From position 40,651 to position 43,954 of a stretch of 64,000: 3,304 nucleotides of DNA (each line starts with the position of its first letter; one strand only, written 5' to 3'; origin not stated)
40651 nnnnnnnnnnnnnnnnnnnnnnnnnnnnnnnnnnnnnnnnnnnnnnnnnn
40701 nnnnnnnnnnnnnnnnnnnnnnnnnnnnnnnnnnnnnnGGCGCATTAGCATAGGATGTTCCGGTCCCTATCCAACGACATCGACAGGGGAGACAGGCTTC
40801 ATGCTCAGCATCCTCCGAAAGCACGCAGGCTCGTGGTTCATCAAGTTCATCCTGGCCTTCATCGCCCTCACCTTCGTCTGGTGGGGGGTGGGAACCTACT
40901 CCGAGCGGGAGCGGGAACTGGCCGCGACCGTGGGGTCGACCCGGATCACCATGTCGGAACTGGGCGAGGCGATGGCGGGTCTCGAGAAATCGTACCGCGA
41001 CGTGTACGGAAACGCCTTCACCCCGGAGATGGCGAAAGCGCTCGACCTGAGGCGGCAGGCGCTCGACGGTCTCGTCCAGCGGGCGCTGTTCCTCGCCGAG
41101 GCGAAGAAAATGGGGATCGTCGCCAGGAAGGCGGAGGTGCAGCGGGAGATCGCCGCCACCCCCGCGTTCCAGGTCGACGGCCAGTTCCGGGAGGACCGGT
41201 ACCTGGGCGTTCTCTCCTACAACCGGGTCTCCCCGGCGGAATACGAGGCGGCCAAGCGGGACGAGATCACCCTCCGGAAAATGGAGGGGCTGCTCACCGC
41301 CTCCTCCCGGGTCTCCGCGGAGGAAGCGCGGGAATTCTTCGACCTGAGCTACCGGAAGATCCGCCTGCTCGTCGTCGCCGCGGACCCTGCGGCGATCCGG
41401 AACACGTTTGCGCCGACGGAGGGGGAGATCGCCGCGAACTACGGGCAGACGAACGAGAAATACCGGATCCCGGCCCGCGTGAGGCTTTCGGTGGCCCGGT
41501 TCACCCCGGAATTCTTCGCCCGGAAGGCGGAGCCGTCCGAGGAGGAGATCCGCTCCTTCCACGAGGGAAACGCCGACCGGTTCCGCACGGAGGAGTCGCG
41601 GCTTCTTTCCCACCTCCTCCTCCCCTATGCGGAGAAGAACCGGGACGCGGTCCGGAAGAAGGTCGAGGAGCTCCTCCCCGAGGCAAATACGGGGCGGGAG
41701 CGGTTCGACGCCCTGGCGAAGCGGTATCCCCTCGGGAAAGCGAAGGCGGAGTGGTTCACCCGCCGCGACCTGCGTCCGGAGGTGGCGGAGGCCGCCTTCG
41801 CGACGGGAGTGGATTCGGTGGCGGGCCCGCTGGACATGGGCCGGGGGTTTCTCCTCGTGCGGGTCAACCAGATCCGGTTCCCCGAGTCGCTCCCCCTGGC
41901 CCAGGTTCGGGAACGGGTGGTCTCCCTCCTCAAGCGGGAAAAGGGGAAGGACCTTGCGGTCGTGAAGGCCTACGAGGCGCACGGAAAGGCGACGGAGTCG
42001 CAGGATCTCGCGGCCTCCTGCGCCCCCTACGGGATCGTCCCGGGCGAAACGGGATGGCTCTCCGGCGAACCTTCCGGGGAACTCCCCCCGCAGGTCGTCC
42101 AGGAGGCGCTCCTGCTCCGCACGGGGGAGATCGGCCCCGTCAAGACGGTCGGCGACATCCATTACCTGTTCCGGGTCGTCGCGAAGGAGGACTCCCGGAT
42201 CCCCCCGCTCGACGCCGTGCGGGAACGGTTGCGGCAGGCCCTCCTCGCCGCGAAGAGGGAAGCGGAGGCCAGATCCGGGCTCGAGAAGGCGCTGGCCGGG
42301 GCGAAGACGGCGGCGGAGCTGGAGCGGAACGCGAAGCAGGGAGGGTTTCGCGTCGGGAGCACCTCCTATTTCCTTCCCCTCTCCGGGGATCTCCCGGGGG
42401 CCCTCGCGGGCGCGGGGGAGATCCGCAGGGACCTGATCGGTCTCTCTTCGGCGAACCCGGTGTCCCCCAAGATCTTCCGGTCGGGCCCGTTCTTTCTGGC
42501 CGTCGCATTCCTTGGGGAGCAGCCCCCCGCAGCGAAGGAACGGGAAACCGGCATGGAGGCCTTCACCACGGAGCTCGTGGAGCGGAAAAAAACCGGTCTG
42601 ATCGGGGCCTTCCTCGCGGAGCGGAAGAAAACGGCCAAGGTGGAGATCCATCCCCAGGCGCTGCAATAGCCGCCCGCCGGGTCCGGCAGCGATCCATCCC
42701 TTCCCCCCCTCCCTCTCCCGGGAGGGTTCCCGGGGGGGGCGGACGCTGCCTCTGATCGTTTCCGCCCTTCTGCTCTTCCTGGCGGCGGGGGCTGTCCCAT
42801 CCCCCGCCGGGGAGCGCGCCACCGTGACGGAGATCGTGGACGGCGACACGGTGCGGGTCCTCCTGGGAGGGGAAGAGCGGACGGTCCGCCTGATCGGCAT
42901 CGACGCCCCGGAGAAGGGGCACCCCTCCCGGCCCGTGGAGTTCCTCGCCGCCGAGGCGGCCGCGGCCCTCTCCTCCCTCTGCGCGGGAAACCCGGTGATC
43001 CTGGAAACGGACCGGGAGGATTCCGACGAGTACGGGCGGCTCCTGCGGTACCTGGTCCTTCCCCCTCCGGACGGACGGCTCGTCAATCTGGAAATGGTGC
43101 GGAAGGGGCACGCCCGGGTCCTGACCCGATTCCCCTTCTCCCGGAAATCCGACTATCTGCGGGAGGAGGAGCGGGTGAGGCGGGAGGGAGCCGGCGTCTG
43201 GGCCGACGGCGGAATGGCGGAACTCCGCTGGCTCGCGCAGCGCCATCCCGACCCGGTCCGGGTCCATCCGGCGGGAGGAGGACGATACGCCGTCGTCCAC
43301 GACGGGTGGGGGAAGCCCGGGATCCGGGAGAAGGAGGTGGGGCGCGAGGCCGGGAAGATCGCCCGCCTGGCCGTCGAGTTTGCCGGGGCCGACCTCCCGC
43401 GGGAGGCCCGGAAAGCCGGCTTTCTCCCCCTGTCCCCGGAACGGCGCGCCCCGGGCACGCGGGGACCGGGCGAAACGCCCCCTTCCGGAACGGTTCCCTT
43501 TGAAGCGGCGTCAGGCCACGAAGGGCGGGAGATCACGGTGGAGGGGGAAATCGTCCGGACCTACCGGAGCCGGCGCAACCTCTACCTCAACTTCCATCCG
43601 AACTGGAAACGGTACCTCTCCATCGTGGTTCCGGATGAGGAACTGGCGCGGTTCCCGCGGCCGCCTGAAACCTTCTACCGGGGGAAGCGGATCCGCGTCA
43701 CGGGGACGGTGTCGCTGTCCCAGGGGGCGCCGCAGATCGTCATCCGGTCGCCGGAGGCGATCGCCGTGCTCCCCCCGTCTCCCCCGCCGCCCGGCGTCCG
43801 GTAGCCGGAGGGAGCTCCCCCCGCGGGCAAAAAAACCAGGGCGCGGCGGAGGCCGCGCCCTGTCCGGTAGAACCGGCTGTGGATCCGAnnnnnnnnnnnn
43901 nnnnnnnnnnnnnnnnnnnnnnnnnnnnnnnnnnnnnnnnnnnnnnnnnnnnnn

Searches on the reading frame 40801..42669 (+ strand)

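Call 22: search_protein_families(library=pfam, proteins=[window:40801-42669:+], max_evalue=0.01)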
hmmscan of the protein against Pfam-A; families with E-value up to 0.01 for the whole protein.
window:40801-42669:+ (622 aa): 5 families
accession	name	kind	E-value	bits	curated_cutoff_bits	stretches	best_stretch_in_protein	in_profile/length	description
PF13624.11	SurA_N_3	-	4.4e-48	163.6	27.2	1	1-161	1-161/162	SurA-like N-terminal domain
PF13145.12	Rotamase_2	-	9.5e-26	91.4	27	2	245-371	1-121/121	PPIC-type PPIASE domain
PF13623.11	SurA_N_2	-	1.6e-25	90.1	28.5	1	3-136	2-143/145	SurA-like N-terminal domain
PF00639.27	Rotamase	-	4.3e-08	34.5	21.7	1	271-356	1-96/97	PPIC-type PPIASE domain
PF13616.12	Rotamase_3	-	0.00031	21.7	22.5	1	264-357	13-114/116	PPIC-type PPIASE domain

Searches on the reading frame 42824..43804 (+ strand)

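Call 22: search_protein_families(library=pfam, proteins=[window:42824-43804:+], max_evalue=0.01)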
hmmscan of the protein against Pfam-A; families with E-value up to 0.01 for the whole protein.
window:42824-43804:+ (326 aa): 1 family
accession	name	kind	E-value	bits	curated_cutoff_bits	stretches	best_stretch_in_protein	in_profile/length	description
PF00565.23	SNase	-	3.2e-16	60.2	21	1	20-128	1-107/107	Staphylococcal nuclease homologue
